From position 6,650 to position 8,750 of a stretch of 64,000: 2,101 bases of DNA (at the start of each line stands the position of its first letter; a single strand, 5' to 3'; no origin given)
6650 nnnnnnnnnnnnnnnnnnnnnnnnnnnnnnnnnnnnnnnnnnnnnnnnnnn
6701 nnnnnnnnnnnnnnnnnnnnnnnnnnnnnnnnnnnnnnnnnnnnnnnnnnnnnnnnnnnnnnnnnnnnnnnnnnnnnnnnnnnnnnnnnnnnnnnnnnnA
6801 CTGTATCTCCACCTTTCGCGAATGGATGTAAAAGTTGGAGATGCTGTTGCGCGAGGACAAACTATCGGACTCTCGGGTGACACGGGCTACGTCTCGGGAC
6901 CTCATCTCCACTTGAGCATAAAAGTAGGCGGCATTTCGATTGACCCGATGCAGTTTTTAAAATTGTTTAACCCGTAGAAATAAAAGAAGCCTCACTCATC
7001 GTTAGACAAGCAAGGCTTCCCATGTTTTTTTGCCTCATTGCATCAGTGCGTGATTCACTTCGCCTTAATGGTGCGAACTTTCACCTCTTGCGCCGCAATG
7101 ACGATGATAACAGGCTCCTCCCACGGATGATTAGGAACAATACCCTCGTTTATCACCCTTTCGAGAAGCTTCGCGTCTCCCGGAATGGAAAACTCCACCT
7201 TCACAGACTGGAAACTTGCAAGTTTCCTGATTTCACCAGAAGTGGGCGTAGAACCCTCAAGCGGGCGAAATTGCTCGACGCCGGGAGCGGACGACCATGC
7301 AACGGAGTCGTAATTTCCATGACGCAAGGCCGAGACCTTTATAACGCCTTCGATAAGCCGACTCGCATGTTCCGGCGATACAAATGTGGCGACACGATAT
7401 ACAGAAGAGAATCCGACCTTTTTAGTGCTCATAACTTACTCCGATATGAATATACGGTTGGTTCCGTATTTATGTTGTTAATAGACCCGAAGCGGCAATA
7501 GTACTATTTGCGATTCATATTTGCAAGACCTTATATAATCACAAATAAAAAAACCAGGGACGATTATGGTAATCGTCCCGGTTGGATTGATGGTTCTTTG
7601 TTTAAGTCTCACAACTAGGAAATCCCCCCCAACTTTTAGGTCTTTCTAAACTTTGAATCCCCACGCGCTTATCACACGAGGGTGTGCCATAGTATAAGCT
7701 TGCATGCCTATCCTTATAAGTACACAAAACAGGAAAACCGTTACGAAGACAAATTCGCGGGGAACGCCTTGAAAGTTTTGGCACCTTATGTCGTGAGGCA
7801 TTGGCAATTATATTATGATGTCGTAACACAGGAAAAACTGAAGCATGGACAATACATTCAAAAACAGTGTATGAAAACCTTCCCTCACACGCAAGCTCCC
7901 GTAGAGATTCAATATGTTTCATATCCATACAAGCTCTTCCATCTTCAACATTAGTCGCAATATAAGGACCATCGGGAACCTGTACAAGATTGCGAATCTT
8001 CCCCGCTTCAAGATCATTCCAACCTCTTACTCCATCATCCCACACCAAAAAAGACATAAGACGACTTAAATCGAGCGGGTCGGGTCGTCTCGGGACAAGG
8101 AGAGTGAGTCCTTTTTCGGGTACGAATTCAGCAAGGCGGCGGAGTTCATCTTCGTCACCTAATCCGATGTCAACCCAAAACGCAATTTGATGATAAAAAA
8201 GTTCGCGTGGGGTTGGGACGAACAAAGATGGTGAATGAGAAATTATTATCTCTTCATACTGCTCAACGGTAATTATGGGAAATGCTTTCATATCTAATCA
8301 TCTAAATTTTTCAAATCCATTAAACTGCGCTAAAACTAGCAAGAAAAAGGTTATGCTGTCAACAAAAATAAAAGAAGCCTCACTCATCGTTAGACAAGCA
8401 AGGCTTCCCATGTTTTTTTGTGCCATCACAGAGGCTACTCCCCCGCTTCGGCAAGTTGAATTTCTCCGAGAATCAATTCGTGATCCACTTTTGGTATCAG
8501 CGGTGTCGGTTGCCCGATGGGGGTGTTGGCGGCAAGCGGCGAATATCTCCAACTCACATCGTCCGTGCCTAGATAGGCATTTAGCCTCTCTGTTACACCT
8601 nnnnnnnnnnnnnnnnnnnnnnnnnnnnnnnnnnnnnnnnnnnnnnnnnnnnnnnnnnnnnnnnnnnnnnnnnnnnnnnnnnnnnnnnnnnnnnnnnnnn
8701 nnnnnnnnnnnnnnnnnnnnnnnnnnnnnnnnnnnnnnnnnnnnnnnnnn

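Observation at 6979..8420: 55-bp direct repeats (a bidirectional terminator sequence) flanking a 1.33 kb two-gene cassette inserted between M23 peptidase and metG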

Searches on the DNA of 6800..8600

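Call 32: search_rna_families(source=window, start=6800, end=8600, threshold=evalue, max_evalue=1)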
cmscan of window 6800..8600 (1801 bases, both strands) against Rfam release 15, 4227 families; matches with E-value up to 1: 0.
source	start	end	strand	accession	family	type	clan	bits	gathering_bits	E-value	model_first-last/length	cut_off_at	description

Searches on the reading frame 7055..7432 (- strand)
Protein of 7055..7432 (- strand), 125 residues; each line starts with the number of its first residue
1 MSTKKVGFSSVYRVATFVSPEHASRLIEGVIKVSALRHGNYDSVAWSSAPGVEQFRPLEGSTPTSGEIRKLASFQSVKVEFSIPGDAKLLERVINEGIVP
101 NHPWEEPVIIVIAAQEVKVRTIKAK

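Call 8: search_protein_families(library=pfam, proteins=[window:7055-7432:-], max_evalue=0.1)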
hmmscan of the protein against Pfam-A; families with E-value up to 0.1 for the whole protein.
window:7055-7432:- (125 aa): 0 families

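Call 9: search_protein_families(library=ncbifam, proteins=[window:7055-7432:-], max_evalue=0.1)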
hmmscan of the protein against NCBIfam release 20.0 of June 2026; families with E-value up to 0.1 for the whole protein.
window:7055-7432:- (125 aa): 0 families

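Call 14: find_homologous_proteins(query=window:7055-7432:-)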
Query window:7055-7432:- (125 aa): 6 proteins with E <= 0.001 among 8 candidates.
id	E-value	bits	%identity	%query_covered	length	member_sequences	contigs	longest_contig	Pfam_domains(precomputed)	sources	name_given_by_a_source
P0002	6.4e-74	264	100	100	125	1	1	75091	-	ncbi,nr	ncbi:MAG: hypothetical protein NUV53_02385 [Patescibacteria group bacterium]|nr:hypothetical protein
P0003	1.6e-32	130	51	96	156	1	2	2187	-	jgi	jgi:hypothetical protein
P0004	8.3e-29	118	51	91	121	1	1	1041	-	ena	-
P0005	3.3e-26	110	54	81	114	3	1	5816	-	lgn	-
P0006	3.0e-24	103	50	81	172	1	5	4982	-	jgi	jgi:hypothetical protein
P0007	1.2e-12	66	39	90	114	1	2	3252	-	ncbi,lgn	-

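Call 28: find_encoding_contigs(protein=P0005, flank=5000, max_places=4)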
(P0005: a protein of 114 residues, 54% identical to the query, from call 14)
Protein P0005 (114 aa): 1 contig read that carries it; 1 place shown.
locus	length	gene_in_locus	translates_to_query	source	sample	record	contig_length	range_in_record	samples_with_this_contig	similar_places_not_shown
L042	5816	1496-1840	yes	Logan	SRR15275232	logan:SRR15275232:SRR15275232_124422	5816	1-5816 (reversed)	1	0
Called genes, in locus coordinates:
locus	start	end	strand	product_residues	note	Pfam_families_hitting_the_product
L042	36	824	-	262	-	PF13671:AAA_33 (faint)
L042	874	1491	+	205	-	PF01243:PNPOx_N, PF10590:PNP_phzG_C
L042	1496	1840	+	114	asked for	-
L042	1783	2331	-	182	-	PF00583:Acetyltransf_1, PF13508:Acetyltransf_7 (weak)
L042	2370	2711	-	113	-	PF01906:YbjQ_1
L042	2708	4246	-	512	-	PF00512:HisKA, PF13581:HATPase_c_2 (faint), PF02518:HATPase_c, PF00072:Response_reg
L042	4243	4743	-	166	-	PF00025:Arf, PF00071:Ras, PF08477:Roc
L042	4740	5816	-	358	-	?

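Call 29: find_encoding_contigs(protein=P0006, flank=5000, max_places=5)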
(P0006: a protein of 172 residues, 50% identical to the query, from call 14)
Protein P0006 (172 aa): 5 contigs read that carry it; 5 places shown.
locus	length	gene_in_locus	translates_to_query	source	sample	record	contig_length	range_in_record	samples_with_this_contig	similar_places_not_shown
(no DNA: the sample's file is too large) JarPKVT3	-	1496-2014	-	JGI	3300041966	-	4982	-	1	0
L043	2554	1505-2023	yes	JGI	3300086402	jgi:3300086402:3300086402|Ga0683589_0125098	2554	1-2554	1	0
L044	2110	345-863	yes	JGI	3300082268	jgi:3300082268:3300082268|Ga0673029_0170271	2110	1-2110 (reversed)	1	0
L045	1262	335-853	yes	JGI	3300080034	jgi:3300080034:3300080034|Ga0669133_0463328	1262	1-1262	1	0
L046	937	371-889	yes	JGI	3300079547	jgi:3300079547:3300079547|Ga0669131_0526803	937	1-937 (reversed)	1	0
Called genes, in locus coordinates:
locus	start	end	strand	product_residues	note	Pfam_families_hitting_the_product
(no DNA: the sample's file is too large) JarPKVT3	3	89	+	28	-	?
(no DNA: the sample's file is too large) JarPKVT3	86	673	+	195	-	-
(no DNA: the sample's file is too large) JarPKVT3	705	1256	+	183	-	-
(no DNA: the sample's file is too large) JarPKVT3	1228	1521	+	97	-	-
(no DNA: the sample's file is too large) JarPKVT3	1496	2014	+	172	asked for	-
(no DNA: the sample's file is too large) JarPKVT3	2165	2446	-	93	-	-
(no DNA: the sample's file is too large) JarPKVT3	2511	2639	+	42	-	-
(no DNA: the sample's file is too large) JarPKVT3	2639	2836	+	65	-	-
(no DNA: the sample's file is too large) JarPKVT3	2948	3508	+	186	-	-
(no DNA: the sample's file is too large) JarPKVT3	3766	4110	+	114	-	-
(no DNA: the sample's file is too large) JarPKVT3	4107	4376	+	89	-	-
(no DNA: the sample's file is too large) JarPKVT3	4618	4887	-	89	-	-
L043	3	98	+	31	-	?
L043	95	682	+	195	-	-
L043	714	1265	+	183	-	-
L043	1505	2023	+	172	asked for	-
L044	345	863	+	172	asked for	-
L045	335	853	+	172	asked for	-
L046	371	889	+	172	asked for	-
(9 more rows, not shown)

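Call 30: find_encoding_contigs(protein=P0007, flank=5000, max_places=4)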
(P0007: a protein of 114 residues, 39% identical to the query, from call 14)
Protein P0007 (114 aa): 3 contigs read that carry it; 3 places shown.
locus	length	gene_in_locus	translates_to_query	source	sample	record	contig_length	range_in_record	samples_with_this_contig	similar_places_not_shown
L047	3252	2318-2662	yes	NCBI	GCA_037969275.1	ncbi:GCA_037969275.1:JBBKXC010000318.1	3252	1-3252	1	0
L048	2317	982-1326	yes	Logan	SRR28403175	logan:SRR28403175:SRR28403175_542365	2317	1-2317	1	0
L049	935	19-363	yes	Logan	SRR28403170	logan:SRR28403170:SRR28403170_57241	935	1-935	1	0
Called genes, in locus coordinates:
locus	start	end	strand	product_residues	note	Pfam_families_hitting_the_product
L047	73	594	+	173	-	PF01327:Pep_deformylase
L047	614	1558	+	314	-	PF00551:Formyl_trans_N, PF02911:Formyl_trans_C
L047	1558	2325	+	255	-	PF01416:PseudoU_synth_1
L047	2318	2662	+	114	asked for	-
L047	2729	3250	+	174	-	?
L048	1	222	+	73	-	?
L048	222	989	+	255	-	PF01416:PseudoU_synth_1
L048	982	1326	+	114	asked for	-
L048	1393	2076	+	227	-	PF05239:PRC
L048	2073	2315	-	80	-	?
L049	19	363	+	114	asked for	-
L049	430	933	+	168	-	?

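Call 42: predict_structure(alignment_id=A2)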
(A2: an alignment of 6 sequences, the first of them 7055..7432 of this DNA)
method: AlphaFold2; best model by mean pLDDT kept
length: 125 residues; sequences in the alignment: 6
mean_pLDDT: 72.1   pTM: 0.66
mean pLDDT of the five models: 72.1, 70.4, 70.2, 69.5, 67.4
residues with pLDDT >= 90: 13; 70-90: 61; 50-70: 33; < 50: 18
segments of 3 or more residues with pLDDT < 50: 37-54
pLDDT, mean of each block of 10 residues (from residue 1): 73 85 87 64 38 46 62 72 85 93 87 78 61
secondary structure, 60 per line:
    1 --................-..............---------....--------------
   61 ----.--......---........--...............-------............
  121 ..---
elements in order: E3-18 H20-33 E43-46 H68-73 E77-84 H87-101 E109-122

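Call 47: fold_search(model_id=the predicted structure, library=pdb)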
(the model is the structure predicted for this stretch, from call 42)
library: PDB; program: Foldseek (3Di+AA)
matches with E <= 10: 1202; with E <= 0.001: 0
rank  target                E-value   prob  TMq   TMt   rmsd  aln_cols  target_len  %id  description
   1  2gx8_A                1.0e-03  1.00  0.52  0.20   6.2       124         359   21  The Crystal Structure of Bacillus cereus protein related to NIF3 (released 2006-05-16)
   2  3lnl_B                1.4e-03  1.00  0.49  0.19   7.3       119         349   16  Crystal structure of Staphylococcus aureus protein SA1388 (released 2010-03-16)
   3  2gx8_C                1.5e-03  1.00  0.51  0.19   7.9       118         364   25  The Crystal Structure of Bacillus cereus protein related to NIF3 (released 2006-05-16)
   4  5d4l_A                5.3e-03  1.00  0.55  0.66   6.3       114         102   14  Structure of the apo form of CPII from Thiomonas intermedia K12, a nitrogen regulatory PII-like protein (released 2016-09-28)
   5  2gx8_B                1.0e-02  1.00  0.53  0.20   7.0       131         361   20  The Crystal Structure of Bacillus cereus protein related to NIF3 (released 2006-05-16)
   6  2bbe                  1.4e-02  0.75  0.32  0.37   8.8       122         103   12  Crystal structure of protein SO0527 from Shewanella oneidensis (released 2005-11-29)
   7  5d4l_B                2.1e-02  1.00  0.53  0.69   6.1       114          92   11  Structure of the apo form of CPII from Thiomonas intermedia K12, a nitrogen regulatory PII-like protein (released 2016-09-28)
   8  5d4o_B                2.2e-02  1.00  0.50  0.67   4.7       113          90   12  Structure of CPII, a nitrogen regulatory PII-like protein from Thiomonas intermedia K12, bound to ADP, AMP and bicarbo (released 2016-09-28)
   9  1hwu_F                2.3e-02  0.97  0.36  0.49  10.9       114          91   14  STRUCTURE OF PII PROTEIN FROM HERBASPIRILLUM SEROPEDICAE (released 2003-06-17)
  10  5d4n_B                2.6e-02  1.00  0.54  0.72   4.6       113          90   11  Structure of CPII bound to ADP, AMP and acetate, from Thiomonas intermedia K12 (released 2016-09-28)
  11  2nyd_B                2.6e-02  1.00  0.50  0.21   3.6       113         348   17  Crystal structure of Staphylococcus aureus hypothetical protein SA1388 (released 2007-01-09)
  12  2lqj_MODEL_1_A        3.2e-02  0.91  0.37  0.47   8.9       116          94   12  Solution structure of the C-terminal domain of the MgtC protein from Mycobacterium tuberculosis (released 2012-03-21)
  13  5ds7_A                3.6e-02  0.99  0.48  0.64   6.9       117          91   13  2.0 A Structure of CPII, a nitrogen regulatory PII-like protein from Thiomonas intermedia K12, bound AMP (released 2016-09-28)
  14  1hwu_E                3.6e-02  0.95  0.36  0.52  11.9       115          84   15  STRUCTURE OF PII PROTEIN FROM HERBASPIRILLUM SEROPEDICAE (released 2003-06-17)
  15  7qa5_MODEL_1_A        3.6e-02  0.92  0.39  0.50   9.7       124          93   12  Solution structure of the C terminal domain of MgtC (PA4635) from Pseudomonas aeruginosa (released 2022-05-04)
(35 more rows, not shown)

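Call 52: search_protein_families(library=padloc, proteins=[window:7055-7432:-], max_evalue=0.1)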
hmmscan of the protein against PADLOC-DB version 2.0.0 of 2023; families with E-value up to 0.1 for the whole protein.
window:7055-7432:- (125 aa): 0 families

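Call 53: search_protein_families(library=phrogs, proteins=[window:7055-7432:-], max_evalue=0.1)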
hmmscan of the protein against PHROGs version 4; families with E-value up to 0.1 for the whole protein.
window:7055-7432:- (125 aa): 0 families

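Call 96: find_related_loci(query=A2, collection=viral_contigs, flank=5000)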
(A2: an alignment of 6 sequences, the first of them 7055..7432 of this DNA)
Query A2 (125 aa) in viral_contigs; peptide patterns used: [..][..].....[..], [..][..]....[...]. (x = any residue, [..] = any of these).
24 stretches matched a pattern, but none encodes a relative of the query by tblastn (E <= 1e-3).

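Call 98: search_solved_structures(query=A2, max_evalue=1, show_alignments=1)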
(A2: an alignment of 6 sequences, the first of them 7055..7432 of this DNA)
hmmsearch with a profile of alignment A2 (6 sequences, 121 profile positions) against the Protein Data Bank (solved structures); distinct sequences matched with E-value up to 1: 3.
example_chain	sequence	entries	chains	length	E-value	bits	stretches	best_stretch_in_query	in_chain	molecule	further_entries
2gx8_A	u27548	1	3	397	5.9e-14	55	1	8-105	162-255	NIF3-related protein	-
3lnl_A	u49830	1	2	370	3.1e-11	46.2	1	7-113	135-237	UPF0135 protein SA1388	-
2nyd_A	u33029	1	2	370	3.1e-11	46.2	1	7-113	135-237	UPF0135 protein SA1388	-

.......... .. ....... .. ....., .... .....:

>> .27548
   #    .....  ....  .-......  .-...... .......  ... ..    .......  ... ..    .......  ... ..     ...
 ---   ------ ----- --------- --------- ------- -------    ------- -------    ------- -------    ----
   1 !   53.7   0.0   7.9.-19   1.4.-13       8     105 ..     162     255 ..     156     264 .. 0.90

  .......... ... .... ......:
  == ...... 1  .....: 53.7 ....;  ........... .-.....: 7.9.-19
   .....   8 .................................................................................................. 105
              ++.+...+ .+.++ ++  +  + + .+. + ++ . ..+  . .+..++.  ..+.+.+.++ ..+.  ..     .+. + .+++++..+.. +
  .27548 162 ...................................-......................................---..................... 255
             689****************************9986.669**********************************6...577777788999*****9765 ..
